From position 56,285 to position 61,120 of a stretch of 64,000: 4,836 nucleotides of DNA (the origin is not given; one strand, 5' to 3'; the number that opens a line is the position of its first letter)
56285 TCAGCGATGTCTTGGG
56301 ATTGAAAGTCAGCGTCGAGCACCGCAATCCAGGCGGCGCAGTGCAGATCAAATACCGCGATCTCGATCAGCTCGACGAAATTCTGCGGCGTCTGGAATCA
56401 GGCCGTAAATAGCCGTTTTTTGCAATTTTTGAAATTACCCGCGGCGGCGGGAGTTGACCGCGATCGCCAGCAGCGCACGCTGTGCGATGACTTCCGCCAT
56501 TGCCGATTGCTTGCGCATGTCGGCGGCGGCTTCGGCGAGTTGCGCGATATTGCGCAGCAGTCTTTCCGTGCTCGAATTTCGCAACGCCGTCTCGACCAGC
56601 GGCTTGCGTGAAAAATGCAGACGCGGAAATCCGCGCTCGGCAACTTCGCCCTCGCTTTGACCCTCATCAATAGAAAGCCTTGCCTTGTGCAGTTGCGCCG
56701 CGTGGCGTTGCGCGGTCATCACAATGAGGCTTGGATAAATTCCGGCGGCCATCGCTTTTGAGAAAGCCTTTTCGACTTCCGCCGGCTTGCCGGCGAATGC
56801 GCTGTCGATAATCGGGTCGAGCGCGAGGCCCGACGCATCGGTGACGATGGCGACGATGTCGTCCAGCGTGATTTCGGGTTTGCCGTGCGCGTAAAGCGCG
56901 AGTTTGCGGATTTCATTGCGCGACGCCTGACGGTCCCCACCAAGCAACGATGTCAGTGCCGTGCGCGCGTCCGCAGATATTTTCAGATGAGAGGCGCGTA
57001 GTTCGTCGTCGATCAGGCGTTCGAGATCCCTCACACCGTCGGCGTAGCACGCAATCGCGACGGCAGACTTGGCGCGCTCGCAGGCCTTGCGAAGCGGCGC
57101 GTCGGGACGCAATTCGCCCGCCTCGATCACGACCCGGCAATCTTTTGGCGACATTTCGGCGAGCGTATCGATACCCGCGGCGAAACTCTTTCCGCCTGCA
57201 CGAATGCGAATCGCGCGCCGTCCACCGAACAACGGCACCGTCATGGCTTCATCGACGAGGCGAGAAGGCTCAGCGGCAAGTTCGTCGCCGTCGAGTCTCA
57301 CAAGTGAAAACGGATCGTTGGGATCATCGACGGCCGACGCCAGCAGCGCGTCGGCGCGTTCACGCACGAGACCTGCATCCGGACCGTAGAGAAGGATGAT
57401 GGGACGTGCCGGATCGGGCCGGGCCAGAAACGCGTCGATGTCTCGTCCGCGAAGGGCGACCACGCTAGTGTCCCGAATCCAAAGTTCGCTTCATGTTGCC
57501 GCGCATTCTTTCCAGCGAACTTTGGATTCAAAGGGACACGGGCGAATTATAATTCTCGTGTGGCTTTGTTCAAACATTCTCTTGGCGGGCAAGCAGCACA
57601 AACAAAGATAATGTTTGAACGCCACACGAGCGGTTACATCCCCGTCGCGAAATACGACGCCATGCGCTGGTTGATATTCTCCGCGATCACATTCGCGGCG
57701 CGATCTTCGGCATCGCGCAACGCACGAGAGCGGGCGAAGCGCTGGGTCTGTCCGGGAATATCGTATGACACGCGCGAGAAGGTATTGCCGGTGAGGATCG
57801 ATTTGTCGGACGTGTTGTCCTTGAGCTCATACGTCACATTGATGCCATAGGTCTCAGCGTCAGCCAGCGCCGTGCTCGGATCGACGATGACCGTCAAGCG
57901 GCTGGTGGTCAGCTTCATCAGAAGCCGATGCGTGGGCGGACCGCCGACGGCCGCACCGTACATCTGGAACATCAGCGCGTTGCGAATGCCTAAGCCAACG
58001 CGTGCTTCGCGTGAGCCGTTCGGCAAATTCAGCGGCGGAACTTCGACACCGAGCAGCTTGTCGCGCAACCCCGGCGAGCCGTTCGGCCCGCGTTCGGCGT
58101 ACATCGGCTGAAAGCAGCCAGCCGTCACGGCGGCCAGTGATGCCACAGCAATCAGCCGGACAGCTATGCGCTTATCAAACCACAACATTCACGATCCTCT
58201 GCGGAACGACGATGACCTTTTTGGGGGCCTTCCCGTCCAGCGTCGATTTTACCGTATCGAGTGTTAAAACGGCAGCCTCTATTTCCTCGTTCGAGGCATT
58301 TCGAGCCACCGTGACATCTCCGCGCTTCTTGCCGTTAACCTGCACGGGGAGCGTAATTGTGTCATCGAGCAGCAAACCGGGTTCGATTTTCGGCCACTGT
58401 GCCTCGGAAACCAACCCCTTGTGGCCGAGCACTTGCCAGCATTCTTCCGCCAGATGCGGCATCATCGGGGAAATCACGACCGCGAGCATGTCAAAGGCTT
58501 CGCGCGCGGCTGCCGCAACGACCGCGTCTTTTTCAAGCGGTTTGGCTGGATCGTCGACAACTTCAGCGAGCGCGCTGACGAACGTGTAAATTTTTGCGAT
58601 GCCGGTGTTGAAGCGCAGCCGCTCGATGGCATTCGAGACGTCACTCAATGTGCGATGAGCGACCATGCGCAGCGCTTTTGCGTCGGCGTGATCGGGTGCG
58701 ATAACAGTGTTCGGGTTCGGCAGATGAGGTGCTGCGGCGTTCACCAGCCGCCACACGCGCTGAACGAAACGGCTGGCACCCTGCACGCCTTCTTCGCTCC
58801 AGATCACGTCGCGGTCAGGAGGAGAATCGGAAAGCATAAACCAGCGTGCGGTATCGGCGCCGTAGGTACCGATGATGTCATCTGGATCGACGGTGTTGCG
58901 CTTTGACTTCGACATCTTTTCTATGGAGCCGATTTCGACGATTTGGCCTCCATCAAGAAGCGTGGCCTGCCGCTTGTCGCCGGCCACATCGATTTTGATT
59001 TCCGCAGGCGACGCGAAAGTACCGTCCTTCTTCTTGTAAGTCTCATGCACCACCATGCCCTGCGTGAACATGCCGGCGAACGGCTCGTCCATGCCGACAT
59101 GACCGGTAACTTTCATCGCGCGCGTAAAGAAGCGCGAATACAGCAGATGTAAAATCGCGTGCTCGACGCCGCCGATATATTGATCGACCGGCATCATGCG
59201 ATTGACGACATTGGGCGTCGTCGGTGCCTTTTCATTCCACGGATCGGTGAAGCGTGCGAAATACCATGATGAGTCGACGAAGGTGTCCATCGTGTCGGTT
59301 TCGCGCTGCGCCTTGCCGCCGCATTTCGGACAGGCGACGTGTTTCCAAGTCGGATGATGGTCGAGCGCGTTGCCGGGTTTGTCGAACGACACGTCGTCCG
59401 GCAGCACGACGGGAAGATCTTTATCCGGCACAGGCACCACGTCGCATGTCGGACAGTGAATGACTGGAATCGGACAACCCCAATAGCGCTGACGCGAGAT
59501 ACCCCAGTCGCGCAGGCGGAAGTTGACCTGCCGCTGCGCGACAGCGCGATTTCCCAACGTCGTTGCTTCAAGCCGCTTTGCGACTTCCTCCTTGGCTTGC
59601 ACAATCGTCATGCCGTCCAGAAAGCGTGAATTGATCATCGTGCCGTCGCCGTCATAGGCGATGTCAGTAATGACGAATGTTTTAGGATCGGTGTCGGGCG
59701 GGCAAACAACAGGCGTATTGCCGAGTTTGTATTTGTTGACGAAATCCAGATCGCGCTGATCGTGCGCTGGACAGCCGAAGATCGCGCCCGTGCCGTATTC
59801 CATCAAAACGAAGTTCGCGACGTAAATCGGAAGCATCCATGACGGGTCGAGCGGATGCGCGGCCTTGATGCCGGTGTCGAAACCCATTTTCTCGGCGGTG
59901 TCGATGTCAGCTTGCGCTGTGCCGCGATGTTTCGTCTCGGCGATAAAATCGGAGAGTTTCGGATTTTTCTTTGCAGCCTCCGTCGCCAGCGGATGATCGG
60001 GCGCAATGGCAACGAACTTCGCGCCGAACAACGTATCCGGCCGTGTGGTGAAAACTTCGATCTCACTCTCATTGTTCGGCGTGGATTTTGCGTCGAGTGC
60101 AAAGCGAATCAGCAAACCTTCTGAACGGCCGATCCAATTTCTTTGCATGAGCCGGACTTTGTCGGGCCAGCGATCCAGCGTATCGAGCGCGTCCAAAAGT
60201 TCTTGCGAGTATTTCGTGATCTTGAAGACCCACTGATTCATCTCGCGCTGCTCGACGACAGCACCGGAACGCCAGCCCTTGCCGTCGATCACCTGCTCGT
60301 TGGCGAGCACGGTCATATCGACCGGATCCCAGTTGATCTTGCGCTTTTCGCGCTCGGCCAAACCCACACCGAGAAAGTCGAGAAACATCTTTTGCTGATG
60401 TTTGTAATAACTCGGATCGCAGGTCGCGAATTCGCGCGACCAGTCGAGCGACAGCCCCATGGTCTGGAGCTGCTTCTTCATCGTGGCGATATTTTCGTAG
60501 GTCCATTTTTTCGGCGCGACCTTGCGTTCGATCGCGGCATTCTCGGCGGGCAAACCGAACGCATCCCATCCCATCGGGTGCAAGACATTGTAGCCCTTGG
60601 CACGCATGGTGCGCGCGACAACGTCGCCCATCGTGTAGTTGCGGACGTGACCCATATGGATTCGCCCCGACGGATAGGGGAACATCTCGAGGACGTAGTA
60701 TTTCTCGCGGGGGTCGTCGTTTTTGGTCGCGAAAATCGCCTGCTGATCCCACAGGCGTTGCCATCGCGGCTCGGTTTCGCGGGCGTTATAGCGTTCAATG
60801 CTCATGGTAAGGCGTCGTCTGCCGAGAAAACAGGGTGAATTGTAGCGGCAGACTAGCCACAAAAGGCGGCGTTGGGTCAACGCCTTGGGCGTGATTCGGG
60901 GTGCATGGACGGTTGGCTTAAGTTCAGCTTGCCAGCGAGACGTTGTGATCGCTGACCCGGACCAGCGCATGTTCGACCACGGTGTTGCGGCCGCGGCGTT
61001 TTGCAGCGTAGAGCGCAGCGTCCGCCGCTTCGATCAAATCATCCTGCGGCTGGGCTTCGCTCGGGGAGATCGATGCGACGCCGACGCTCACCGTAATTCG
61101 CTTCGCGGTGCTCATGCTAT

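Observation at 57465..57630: Tail-to-tail pair of bulged hairpin elements around a TATAAT palindrome that appears to build the holA promoter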

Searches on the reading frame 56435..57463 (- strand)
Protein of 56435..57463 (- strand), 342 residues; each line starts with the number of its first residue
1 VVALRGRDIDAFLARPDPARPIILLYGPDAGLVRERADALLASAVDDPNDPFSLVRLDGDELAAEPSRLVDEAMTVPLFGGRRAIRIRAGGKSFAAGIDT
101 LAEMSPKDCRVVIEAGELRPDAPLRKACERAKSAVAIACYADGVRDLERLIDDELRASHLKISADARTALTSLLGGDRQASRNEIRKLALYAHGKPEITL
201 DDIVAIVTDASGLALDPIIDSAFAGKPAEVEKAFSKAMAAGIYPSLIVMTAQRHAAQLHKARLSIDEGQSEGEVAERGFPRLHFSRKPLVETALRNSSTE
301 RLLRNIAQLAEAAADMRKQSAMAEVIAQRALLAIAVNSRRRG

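Call 6: search_protein_families(library=pfam, proteins=[window:56435-57463:-])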
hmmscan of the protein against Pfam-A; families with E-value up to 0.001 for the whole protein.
window:56435-57463:- (342 aa): 1 family
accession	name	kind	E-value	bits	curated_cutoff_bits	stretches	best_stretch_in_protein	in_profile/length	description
PF06144.19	DNA_pol3_delta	-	2.8e-05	24.6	21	1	24-87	2-63/124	DNA polymerase III, delta subunit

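Call 79: find_homologous_proteins(query=window:56435-57463:-, max_evalue=1e-100)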
Query window:56435-57463:- (342 aa): 5054 proteins with E <= 1e-100 among 8000 candidates; the best 120 are listed.
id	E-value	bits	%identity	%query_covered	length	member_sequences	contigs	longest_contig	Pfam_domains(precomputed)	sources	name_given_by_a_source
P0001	8.4e-210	713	100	100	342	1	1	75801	-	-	-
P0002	3.9e-186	636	89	100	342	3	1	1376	-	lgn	-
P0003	3.2e-182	623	85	100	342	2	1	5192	PF06144.20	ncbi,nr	ncbi:MAG: DNA polymerase III subunit delta [Rhizobiales bacterium]|nr:DNA polymerase III subunit del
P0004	2.1e-181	620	86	100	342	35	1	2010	-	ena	-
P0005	1.7e-180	617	87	100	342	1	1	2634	-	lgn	-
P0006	1.4e-178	611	83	100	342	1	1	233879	PF06144.20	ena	-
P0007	4.9e-178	609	84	100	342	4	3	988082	PF06144.20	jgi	jgi:DNA polymerase-3 subunit delta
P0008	1.0e-177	608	83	100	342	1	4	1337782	PF06144.20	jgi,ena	jgi:DNA polymerase-3 subunit delta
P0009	1.0e-177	608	83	100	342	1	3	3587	-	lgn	-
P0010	2.4e-177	607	83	100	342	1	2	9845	-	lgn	-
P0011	3.3e-177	606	84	100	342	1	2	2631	PF06144.20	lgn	-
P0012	3.9e-177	606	83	100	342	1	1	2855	-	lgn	-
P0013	5.6e-177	606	84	100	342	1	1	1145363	PF06144.20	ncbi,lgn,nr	ncbi:MAG: DNA polymerase III subunit delta [Afipia sp.]|nr:DNA polymerase III subunit delta [Afipia 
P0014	8.5e-177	605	83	100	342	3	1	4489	PF06144.20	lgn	-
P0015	1.1e-176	605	83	100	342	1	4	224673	PF06144.20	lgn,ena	-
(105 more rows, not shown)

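Call 80: find_encoding_contigs(protein=P0002, flank=1500, max_places=4)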
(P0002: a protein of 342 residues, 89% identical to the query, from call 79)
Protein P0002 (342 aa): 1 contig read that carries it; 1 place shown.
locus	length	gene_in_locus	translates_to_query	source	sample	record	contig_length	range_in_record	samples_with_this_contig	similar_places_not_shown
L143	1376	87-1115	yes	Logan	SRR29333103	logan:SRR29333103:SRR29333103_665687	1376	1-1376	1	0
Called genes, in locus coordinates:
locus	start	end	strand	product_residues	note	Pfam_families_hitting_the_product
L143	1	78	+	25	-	?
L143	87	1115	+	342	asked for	-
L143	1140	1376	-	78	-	?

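Call 81: find_encoding_contigs(protein=P0005, flank=1500, max_places=4)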
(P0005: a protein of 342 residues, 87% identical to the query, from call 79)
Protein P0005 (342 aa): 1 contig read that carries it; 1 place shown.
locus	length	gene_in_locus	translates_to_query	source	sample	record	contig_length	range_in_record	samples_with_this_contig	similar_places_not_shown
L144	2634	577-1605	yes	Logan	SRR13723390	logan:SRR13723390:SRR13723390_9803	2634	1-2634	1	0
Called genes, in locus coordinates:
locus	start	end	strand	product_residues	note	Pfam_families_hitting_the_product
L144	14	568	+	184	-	-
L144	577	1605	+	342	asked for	-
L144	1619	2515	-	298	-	PF02195:ParB_N, PF17762:HTH_ParB, PF23552:ParB_C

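Call 82: find_encoding_contigs(protein=P0004, flank=1500, max_places=4)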
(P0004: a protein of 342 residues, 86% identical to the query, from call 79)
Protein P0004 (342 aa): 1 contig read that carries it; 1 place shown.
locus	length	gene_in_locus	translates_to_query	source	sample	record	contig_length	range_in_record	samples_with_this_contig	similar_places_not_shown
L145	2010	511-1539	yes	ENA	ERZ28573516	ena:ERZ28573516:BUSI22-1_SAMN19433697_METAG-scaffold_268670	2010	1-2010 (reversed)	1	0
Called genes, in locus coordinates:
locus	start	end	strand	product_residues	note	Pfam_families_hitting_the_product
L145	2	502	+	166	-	?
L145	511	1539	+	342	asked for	-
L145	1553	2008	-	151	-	?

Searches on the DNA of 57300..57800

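Call 8: search_rna_families(source=window, start=57300, end=57800, threshold=evalue, max_evalue=10)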
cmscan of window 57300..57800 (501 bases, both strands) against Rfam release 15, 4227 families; matches with E-value up to 10: 11.
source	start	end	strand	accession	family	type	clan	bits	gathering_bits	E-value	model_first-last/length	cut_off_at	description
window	57554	57631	-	RF03879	mir-2831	Gene; miRNA;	-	28.8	90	0.0011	1-75/75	no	mir-2831 microRNA precursor family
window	57466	57537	-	RF03798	MIR4227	Gene; miRNA;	-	19.9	100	0.27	1-122/122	no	MIR4227 microRNA precursor family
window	57711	57744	-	RF03407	MIR531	Gene; miRNA;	-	19.4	70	0.62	1-69/69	no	MIR531 microRNA precursor family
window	57333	57373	+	RF01841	veev_FSE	Cis-reg; frameshift_element;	-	19.1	55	0.37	26-64/71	no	venezuelan equine encephalitis virus ribosomal frameshift element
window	57473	57531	-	RF00984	mir-576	Gene; miRNA;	-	16.6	99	1.3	1-90/90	no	mir-576 microRNA precursor family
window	57552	57633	+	RF00785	mir-90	Gene; miRNA;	-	15.9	68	2.3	1-84/84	no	mir-90 microRNA precursor family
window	57541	57623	-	RF00439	SNORD87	Gene; snRNA; snoRNA; CD-box;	-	15.9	50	4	1-85/85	no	Small nucleolar RNA SNORD87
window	57475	57529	-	RF03762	MIR859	Gene; miRNA;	-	14.4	130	9.2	1-128/128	no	MIR859 microRNA precursor family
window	57473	57531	+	RF03668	mir-1788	Gene; miRNA;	-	13.6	57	5.7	1-77/77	no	mir-1788 microRNA precursor family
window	57317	57357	-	RF01340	CRISPR-DR29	Gene; CRISPR;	-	13.5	39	9.1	1-37/37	no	CRISPR RNA direct repeat element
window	57632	57661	+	RF03013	nadA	Gene; sRNA;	-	13.2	37.5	5.6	1-62/62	no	nadA riboswitch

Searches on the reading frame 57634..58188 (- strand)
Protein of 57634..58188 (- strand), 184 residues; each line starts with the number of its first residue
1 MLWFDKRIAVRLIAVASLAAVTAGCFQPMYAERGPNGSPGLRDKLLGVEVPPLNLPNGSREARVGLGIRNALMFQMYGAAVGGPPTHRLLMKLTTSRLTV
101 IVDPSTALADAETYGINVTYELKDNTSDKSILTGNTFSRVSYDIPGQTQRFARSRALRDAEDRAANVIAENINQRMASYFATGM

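Call 6: search_protein_families(library=pfam, proteins=[window:57634-58188:-])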
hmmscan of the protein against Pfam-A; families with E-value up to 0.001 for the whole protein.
window:57634-58188:- (184 aa): 1 family
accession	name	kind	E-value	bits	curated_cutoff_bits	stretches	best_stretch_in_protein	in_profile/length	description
PF04390.17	LptE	-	0.00012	23.2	23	1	57-176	11-118/118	Lipopolysaccharide-assembly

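Call 14: find_related_loci(query=window:57634-58188:-, collection=genome_contigs, flank=2500)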
Query window:57634-58188:- (184 aa) in genome_contigs; peptide patterns used: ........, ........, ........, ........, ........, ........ (x = any residue, [..] = any of these).
148 stretches matched a pattern; 13 encode a relative of the query (tblastn E <= 1e-3); 13 distinct loci.
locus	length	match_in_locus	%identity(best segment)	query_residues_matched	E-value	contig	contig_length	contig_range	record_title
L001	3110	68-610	82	3-183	1e-105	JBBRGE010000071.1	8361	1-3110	MAG: Hyphomicrobiales bacterium isolate Co_metawrap_2609 Cmw_2609_k141_7976076_length_8361_cov_6.0000, whole genome shot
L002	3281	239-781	86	3-183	4e-99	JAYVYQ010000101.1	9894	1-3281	MAG: Afipia sp. isolate GL85_UP_metabinner_10_sub GL85_UP_metabinner_10_sub_100, whole genome shotgun sequence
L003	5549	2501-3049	83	1-183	1e-96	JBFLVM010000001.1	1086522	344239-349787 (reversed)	MAG: Pseudomonadota bacterium isolate MAG006 MAG006_1, whole genome shotgun sequence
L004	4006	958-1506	83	1-183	3e-96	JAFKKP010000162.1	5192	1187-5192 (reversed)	MAG: Hyphomicrobiales bacterium isolate SCN18_14_9_16_R3_B_60_10 SCN18_14_9_16_R3_B_scaffold_4575, whole genome shotgun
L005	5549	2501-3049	85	1-183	8e-100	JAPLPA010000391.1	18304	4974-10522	MAG: Afipia sp. isolate LacPavin_0419_WC53_MAG_58_6 LacPavin_0419_WC53_scaffold_216934, whole genome shotgun sequence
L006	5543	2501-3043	82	3-183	2e-95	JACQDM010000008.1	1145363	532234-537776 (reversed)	MAG: Afipia sp. isolate NC_groundwater_994_Pr1_S-0.65um_59_16 Montesol18_Sp65_coassembly_scaffold_1038530, whole genome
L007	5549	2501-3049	72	1-183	3e-85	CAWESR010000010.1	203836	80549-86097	MAG: uncultured Alphaproteobacteria bacterium isolate MFD09212.bin.2.119 genome assembly, contig: contig_76706, whole ge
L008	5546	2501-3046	66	1-183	3e-79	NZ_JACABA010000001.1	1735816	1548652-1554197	MAG: Rhodopseudomonas sp. isolate Cfx3-05 MAG05_1, whole genome shotgun sequence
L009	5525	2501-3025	62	7-183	4e-72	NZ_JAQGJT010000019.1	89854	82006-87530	MAG: Tardiphaga sp. isolate RYN_492 scaffold_1775529, whole genome shotgun sequence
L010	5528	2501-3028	59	7-183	6e-71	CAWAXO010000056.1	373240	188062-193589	MAG: uncultured Alphaproteobacteria bacterium isolate MFD06526.bin.2.13 genome assembly, contig: contig_5755, whole geno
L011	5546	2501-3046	62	1-183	4e-71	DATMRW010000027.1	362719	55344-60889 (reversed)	MAG TPA_asm: Xanthobacteraceae bacterium isolate SMAG_U12966 k141_155533, whole genome shotgun sequence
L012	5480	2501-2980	63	24-184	6e-68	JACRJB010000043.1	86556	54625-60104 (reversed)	MAG: Rhodopseudomonas palustris isolate NC_groundwater_1818_Pr3_B-0.1um_66_35 SR-2_scaffold_141_2198122, whole genome sh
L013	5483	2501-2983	61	24-183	3e-66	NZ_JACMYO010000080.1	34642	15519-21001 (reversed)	Bradyrhizobium oropedii strain Pear76 Contigs_080, whole genome shotgun sequence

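Call 77: find_encoding_contigs(protein=window:57634-58188:-, flank=1500, max_places=8)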
Protein window:57634-58188:- (184 aa): 1 contig read that carries it; 1 place shown.
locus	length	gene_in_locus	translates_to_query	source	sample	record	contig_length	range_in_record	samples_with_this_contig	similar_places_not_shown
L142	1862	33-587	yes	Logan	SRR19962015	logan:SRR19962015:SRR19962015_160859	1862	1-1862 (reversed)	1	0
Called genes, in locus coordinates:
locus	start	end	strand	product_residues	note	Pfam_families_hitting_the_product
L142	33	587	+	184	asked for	-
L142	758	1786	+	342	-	-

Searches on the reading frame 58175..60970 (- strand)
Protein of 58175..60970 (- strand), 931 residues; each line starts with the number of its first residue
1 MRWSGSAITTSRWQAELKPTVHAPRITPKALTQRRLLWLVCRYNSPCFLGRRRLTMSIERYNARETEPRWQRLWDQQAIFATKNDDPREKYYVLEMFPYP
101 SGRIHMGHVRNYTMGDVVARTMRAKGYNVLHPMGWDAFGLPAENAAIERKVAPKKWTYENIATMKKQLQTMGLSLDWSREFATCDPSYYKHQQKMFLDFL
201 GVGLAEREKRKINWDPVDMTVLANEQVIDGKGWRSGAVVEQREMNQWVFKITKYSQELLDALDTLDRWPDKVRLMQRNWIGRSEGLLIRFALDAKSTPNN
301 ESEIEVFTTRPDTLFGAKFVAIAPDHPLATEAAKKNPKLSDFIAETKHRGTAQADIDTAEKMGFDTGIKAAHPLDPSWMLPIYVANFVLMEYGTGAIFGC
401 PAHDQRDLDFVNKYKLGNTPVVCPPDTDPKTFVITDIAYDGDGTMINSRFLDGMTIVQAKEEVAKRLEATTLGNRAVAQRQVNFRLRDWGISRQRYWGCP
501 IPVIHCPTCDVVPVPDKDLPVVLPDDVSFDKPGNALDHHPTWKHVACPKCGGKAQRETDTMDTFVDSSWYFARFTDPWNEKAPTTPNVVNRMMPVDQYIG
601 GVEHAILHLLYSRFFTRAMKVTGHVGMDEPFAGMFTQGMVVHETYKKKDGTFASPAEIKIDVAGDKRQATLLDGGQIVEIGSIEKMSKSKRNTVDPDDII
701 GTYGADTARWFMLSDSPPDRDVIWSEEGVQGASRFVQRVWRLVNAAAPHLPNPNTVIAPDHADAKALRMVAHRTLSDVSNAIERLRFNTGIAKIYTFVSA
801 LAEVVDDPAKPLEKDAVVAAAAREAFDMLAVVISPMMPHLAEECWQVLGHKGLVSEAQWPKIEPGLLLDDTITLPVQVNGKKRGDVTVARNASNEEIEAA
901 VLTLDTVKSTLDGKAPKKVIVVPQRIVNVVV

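Call 6: search_protein_families(library=pfam, proteins=[window:58175-60970:-])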
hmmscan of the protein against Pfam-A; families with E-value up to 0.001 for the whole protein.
window:58175-60970:- (931 aa): 6 families
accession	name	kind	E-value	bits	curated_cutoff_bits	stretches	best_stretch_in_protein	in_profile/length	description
PF13603.12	tRNA-synt_1_2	-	9.8e-64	214.7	25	1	277-468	1-185/185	Leucyl-tRNA synthetase, editing domain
PF00133.28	tRNA-synt_1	-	9.2e-46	156.9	22.7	3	70-280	2-225/414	tRNA synthetases class I (I, L, M and V)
PF09334.17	tRNA-synt_1g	-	8.5e-26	91.1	20.1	2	93-227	3-135/391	tRNA synthetases class I (M)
PF08264.19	Anticodon_1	-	4.7e-21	75.6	25.1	1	768-895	5-144/148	Anticodon-binding domain of tRNA ligase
PF01406.26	tRNA-synt_1e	-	1.4e-06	28.4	27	0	103-130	22-49/301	tRNA synthetases class I (C) catalytic domain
PF01921.24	tRNA-synt_1f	-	1.7e-05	24.3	27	0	88-136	20-68/360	tRNA synthetases class I (K)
